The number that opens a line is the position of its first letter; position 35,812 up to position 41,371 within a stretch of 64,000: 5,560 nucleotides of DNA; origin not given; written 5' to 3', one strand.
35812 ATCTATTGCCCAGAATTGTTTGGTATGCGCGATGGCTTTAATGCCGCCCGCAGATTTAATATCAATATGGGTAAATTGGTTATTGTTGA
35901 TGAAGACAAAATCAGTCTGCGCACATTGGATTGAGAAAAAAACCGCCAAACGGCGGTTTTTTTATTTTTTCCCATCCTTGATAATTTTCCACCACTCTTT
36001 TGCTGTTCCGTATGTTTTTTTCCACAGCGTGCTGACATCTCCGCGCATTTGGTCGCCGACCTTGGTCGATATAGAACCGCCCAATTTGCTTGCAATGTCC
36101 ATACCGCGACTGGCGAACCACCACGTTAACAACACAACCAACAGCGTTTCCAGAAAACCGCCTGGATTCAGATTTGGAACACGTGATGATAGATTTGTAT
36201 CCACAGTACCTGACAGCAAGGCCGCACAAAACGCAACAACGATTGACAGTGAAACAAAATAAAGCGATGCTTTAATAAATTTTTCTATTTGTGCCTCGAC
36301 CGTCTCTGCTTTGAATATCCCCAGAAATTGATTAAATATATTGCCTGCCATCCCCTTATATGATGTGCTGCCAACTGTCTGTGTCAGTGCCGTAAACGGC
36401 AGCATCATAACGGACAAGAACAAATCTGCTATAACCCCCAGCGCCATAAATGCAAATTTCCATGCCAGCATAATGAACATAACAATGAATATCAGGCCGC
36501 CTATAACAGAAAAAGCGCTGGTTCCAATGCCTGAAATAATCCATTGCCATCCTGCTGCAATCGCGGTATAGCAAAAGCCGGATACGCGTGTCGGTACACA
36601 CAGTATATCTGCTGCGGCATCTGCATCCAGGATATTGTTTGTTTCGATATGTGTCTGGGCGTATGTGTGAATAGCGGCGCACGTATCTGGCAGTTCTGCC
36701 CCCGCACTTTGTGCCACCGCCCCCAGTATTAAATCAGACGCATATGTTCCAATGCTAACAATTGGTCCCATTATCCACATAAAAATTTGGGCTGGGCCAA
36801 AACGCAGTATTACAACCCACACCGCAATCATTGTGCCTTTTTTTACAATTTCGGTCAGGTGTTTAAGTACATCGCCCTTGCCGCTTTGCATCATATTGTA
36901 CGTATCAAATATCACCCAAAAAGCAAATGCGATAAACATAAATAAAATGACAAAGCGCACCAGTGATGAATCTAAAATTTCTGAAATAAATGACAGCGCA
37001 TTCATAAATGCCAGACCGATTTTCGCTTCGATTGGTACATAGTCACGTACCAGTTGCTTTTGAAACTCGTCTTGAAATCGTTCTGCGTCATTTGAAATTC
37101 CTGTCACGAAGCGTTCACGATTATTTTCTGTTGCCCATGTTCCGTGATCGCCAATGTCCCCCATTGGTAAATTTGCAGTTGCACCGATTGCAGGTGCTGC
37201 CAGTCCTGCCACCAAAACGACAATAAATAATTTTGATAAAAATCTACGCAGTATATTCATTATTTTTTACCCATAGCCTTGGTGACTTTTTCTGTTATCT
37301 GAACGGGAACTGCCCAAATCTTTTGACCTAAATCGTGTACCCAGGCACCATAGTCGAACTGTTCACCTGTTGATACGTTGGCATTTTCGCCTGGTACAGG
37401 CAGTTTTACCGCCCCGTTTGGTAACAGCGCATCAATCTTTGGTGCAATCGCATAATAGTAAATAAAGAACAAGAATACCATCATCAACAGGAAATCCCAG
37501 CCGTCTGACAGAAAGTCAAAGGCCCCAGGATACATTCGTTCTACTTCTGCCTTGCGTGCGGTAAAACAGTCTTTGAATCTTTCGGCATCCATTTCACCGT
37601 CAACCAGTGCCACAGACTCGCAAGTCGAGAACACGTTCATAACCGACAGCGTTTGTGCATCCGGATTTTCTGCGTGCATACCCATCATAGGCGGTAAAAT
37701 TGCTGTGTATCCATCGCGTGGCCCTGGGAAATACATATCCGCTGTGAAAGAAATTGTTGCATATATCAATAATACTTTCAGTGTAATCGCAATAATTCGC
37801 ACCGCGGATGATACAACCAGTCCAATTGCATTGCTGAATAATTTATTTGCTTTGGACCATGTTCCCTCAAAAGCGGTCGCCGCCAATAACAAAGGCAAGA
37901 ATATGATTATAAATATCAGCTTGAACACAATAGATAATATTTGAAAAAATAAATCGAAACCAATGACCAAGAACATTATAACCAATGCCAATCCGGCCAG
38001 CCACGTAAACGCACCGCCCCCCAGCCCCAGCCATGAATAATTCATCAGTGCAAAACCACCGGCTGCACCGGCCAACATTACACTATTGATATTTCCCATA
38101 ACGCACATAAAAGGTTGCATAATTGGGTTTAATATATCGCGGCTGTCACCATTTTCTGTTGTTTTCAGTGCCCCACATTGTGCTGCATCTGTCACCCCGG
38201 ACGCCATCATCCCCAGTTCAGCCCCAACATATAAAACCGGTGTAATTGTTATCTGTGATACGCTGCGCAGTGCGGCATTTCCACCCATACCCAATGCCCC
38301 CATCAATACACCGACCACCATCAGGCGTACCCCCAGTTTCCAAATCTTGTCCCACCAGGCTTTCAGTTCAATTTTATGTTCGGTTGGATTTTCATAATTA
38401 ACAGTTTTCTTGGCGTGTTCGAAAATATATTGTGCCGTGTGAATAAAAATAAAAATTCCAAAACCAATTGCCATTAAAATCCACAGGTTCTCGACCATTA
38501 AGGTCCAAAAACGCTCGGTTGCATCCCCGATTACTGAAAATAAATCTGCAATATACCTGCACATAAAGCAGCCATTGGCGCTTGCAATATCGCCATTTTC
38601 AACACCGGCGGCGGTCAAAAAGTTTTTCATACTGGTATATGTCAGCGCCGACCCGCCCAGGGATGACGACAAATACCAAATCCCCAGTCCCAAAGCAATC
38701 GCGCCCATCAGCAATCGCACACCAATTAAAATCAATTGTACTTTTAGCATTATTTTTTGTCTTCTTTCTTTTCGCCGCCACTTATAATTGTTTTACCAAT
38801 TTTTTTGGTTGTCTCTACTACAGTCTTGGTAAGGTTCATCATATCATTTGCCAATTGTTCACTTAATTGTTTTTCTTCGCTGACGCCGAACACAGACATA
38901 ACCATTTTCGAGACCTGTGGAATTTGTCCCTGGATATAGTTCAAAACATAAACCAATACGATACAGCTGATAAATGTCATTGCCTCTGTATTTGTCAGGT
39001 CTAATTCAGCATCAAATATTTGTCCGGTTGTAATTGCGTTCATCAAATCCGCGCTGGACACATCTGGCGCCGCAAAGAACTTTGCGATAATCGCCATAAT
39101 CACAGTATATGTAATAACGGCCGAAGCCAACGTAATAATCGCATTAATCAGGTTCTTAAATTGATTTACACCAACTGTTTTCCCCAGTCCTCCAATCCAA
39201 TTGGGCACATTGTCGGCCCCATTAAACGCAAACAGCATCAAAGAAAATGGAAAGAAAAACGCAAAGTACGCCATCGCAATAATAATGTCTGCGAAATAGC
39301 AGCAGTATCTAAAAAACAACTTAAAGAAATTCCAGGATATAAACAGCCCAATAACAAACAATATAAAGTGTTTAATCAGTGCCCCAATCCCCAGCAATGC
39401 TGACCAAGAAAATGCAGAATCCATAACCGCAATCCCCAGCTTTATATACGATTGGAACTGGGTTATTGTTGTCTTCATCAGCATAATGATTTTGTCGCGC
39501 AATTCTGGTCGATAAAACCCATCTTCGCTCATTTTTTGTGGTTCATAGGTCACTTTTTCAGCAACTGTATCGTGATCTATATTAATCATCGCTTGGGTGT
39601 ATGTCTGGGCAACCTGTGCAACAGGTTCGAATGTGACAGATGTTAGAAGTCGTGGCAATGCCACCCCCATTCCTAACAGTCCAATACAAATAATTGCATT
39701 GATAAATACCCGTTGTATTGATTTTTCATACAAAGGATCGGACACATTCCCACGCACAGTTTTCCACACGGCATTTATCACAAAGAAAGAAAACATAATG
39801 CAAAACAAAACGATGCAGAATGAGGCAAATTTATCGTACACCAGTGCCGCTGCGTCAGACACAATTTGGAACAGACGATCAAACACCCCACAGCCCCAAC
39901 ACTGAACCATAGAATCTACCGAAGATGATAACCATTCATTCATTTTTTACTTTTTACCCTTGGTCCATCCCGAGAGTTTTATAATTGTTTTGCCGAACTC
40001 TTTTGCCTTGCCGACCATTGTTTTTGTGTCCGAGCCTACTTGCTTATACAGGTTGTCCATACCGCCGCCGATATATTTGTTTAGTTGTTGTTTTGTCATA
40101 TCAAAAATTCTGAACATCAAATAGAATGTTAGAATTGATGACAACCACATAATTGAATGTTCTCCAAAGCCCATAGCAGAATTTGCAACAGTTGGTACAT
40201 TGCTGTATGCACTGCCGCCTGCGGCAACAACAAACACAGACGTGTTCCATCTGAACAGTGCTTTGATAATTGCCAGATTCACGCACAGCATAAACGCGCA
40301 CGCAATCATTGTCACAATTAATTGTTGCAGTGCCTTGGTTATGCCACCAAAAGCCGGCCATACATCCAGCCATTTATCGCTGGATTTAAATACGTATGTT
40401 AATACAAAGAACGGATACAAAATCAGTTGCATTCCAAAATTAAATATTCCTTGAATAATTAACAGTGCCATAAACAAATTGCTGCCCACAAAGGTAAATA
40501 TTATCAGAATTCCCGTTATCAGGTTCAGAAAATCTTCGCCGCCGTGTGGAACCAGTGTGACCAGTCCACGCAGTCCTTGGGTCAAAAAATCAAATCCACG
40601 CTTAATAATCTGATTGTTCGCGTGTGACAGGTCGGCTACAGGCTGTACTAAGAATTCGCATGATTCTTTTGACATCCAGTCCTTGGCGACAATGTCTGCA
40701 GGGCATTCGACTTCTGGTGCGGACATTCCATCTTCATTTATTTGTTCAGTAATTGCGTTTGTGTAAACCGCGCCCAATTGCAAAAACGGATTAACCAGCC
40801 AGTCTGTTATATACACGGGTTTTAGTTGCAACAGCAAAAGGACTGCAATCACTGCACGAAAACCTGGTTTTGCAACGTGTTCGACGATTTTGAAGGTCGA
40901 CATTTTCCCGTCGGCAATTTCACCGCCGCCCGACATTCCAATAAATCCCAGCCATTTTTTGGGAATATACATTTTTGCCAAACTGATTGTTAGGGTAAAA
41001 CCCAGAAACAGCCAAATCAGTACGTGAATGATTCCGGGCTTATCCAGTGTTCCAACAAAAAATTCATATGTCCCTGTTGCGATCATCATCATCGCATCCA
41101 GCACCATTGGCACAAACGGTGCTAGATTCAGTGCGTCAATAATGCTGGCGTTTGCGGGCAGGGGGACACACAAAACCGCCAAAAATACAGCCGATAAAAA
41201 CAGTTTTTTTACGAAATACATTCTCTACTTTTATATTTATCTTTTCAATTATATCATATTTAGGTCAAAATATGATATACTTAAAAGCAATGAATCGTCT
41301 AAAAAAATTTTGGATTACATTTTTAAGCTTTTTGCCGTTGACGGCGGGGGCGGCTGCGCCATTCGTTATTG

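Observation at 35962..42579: Five-fold expansion of a TrbL/VirB6-like polytopic membrane protein in a 4+1 divergent arrangement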

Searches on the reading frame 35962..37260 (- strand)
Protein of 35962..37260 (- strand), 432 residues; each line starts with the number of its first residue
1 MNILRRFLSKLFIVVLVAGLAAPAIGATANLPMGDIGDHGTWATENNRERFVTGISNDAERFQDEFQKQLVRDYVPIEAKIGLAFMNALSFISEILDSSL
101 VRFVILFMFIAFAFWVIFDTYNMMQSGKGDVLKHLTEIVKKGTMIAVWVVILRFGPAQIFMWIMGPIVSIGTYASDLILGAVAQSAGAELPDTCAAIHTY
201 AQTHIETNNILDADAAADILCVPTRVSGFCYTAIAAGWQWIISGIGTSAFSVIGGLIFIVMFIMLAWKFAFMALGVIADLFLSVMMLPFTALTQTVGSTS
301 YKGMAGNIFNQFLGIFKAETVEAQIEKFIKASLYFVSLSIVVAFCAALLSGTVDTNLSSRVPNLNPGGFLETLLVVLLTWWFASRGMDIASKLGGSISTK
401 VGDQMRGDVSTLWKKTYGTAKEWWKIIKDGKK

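Call 3: search_protein_families(library=pfam, proteins=[window:35962-37260:-], max_evalue=1)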
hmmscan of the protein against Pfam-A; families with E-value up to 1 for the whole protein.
window:35962-37260:- (432 aa): 2 families
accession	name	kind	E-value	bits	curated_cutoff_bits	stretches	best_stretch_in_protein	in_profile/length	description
PF14967.11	FAM70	-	0.00054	19.9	27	1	276-353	32-107/323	FAM70 protein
PF17333.7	DEFB136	-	0.31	11.5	30.7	0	224-241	10-27/51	Beta defensin 136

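Call 4: search_protein_families(library=ncbifam, proteins=[window:35962-37260:-], max_evalue=1)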
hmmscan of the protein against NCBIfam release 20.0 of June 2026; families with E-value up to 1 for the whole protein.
window:35962-37260:- (432 aa): 0 families

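Call 50: find_homologous_proteins(query=window:35962-37257:-, max_evalue=0.001)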
Query window:35962-37257:- (431 aa): 546 proteins with E <= 0.001 among 8000 candidates; the best 120 are listed.
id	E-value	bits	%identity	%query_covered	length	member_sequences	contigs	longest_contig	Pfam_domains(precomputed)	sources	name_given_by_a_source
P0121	1.5e-238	810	82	100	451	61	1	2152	-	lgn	-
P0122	2.0e-237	806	81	100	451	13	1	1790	-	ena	-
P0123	5.7e-236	801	81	100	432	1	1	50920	-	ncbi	-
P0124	4.6e-235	799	81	100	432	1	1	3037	-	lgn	-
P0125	7.0e-233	791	80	100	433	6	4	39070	-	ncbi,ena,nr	ncbi:MAG: hypothetical protein IIV74_03445 [Alphaproteobacteria bacterium]|nr:hypothetical protein [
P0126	1.0e-232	791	80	100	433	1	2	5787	-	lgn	-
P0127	1.9e-231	787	78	100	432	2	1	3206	-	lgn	-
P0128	2.5e-231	786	80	100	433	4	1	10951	PF14967.12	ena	-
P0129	9.5e-231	784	81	100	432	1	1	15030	-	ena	-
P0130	2.3e-230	783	79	100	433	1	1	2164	-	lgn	-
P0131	3.6e-230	782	79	100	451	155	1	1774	-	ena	-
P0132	3.8e-230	782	77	100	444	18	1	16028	-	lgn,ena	-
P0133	1.4e-228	777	79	100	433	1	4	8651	-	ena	-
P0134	4.5e-228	775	79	100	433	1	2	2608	-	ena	-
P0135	8.4e-228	775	78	100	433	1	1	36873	-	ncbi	-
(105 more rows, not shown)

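Call 61: predict_structure(alignment_id=A3)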
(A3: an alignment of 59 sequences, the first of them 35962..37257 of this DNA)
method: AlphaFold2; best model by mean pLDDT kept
length: 431 residues; sequences in the alignment: 59
mean_pLDDT: 68.3   pTM: 0.56
mean pLDDT of the five models: 68.3, 68.1, 66.2, 63.9, 59.6
residues with pLDDT >= 90: 0; 70-90: 231; 50-70: 164; < 50: 36
segments of 3 or more residues with pLDDT < 50: 25-37, 62-71, 354-361
pLDDT, mean of each block of 10 residues (from residue 1): 74 73 48 46 58 63 45 65 77 73 82 79 68 78 81 72 75 71 60 70 69 73 69 70 66 75 78 75 75 65 68 65 76 77 71 49 55 73 73 61 64 68 68 42
secondary structure, 60 per line:
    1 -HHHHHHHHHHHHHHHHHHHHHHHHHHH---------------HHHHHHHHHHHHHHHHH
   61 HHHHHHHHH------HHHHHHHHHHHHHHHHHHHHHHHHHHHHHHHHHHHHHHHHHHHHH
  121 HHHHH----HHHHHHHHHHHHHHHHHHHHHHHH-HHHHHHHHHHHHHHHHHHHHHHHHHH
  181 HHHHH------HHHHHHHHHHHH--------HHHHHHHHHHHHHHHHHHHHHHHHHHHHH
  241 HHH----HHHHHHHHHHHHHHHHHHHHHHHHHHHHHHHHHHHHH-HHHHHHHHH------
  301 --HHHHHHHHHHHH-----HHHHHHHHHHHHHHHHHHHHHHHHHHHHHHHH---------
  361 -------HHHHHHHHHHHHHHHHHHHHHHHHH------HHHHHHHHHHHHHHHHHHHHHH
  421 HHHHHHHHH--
elements in order: H2-28 H44-69 H76-125 H130-153 H155-185 H192-203 H212-243 H248-284 H286-294 H303-314 H320-351 H368-392 H399-429

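Call 66: fold_search(model_id=the predicted structure, library=pdb)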
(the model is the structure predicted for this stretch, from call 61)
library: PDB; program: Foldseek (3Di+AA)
matches with E <= 10: 417; with E <= 0.001: 0
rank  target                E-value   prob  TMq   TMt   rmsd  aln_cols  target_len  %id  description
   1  8rt9_F                3.0e-02  1.00  0.32  0.45   9.8       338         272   12  Stalk complex full-length structure (TrwJ/VirB5-TrwI/VirB6) from the fully-assembled R388 type IV secretion system det (released 2024-06-19)
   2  8rtd_L                3.9e-02  0.99  0.31  0.44  11.4       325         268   14  Stalk-Arches-IMC structure from the fully-assembled R388 type IV secretion system determined by cryo-EM. (released 2024-06-19)
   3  7o3v_F                7.4e-02  0.99  0.32  0.46   9.8       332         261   13  Stalk complex structure (TrwJ/VirB5-TrwI/VirB6) from the fully-assembled R388 type IV secretion system determined by c (released 2022-06-22)
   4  9f63                  8.8e-02  0.16  0.11  0.11  27.3       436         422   10  Crystal structure of Saccharomyces cerevisiae pH nine-sensitive protein 1 (PNS1) (released 2024-05-15)
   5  9a65_B                1.5e-01  0.21  0.13  0.09  73.7       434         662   14  Integrative model of YVAQ-MCPB by crosslinking MS and deep learning (released 2024-09-18)
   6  7sqc_1K               2.4e-01  0.18  0.13  0.15  53.6       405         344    8  Ciliary C1 central pair apparatus isolated from Chlamydomonas reinhardtii (released 2022-04-13)
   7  4e40                  4.3e-01  0.25  0.15  0.24  22.5       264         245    9  The haptoglobin-hemoglobin receptor of Trypanosoma congolense (released 2013-01-16)
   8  7n6g_3P               4.3e-01  0.20  0.14  0.17  55.9       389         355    8  C1 of central pair (released 2022-05-18)
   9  7udn_B                4.4e-01  0.41  0.19  0.26  30.7       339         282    8  Crystal structure of designed helical repeat protein RPB_PLP1_R6 in alternative conformation 2 (released 2023-03-22)
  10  8rtd_H                4.8e-01  0.51  0.22  0.35  15.2       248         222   14  Stalk-Arches-IMC structure from the fully-assembled R388 type IV secretion system determined by cryo-EM. (released 2024-06-19)
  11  7o3v_G                5.1e-01  0.57  0.27  0.38  11.1       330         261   16  Stalk complex structure (TrwJ/VirB5-TrwI/VirB6) from the fully-assembled R388 type IV secretion system determined by c (released 2022-06-22)
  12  3zx6_B                5.5e-01  0.10  0.10  0.14  49.3       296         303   13  Structure of Hamp(AF1503)-Tsr fusion - Hamp (A291V) mutant (released 2012-02-29)
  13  2ch7_B                6.0e-01  0.11  0.12  0.16  69.7       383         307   10  Crystal structure of the cytoplasmic domain of a bacterial chemoreceptor from Thermotoga maritima (released 2006-04-18)
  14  7sqc_1J               6.5e-01  0.12  0.13  0.15  53.9       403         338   10  Ciliary C1 central pair apparatus isolated from Chlamydomonas reinhardtii (released 2022-04-13)
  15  3zx6_A                7.1e-01  0.08  0.10  0.14  62.7       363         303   13  Structure of Hamp(AF1503)-Tsr fusion - Hamp (A291V) mutant (released 2012-02-29)
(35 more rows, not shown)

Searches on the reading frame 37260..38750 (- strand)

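Call 3: search_protein_families(library=pfam, proteins=[window:37260-38750:-], max_evalue=1)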
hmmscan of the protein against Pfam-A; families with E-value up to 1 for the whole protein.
window:37260-38750:- (496 aa): 0 families

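Call 4: search_protein_families(library=ncbifam, proteins=[window:37260-38750:-], max_evalue=1)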
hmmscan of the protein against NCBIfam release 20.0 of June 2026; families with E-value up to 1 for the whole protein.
window:37260-38750:- (496 aa): 1 family
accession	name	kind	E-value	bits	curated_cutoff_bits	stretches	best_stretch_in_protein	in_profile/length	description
NF046005.2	near_gluc_PtsG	equivalog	0.026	14.8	45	1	91-158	13-80/85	MPN207a family PTS transporter accessory protein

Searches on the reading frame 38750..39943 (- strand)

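Call 3: search_protein_families(library=pfam, proteins=[window:38750-39943:-], max_evalue=1)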
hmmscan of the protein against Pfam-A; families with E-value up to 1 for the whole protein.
window:38750-39943:- (397 aa): 1 family
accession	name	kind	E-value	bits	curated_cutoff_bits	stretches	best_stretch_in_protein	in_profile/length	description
PF09945.14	DUF2177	-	0.097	13.2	26.9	1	235-317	7-91/124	Predicted membrane protein (DUF2177)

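Call 4: search_protein_families(library=ncbifam, proteins=[window:38750-39943:-], max_evalue=1)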
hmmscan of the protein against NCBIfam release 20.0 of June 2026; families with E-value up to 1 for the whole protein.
window:38750-39943:- (397 aa): 1 family
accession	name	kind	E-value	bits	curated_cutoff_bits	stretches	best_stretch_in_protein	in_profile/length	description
NF038104.1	lipo_NF038104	hypoth_equivalog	0.028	14.1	50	1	370-397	35-62/63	NF038104 family lipoprotein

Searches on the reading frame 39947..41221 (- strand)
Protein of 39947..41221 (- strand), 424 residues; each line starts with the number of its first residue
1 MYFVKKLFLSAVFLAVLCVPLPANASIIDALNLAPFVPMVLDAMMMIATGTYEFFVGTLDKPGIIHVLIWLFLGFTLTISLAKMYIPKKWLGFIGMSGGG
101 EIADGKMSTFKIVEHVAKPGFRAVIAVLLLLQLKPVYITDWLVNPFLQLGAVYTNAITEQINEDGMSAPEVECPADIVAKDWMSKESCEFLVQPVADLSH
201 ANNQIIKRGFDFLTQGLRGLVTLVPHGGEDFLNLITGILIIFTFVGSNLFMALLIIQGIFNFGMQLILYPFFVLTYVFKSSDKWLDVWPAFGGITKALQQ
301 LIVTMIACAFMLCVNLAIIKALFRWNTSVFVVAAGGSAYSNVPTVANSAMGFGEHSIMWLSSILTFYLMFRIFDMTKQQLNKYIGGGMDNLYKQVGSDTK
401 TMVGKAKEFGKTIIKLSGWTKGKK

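Call 3: search_protein_families(library=pfam, proteins=[window:39947-41221:-], max_evalue=1)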
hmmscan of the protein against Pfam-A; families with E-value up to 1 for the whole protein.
window:39947-41221:- (424 aa): 1 family
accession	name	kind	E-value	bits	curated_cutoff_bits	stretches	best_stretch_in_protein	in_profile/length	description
PF23849.1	Phage_TTP_2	-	0.18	12.3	27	1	302-331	60-89/177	Phage tail tube protein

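Call 4: search_protein_families(library=ncbifam, proteins=[window:39947-41221:-], max_evalue=1)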
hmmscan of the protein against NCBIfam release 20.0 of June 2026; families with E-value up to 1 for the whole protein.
window:39947-41221:- (424 aa): 0 families
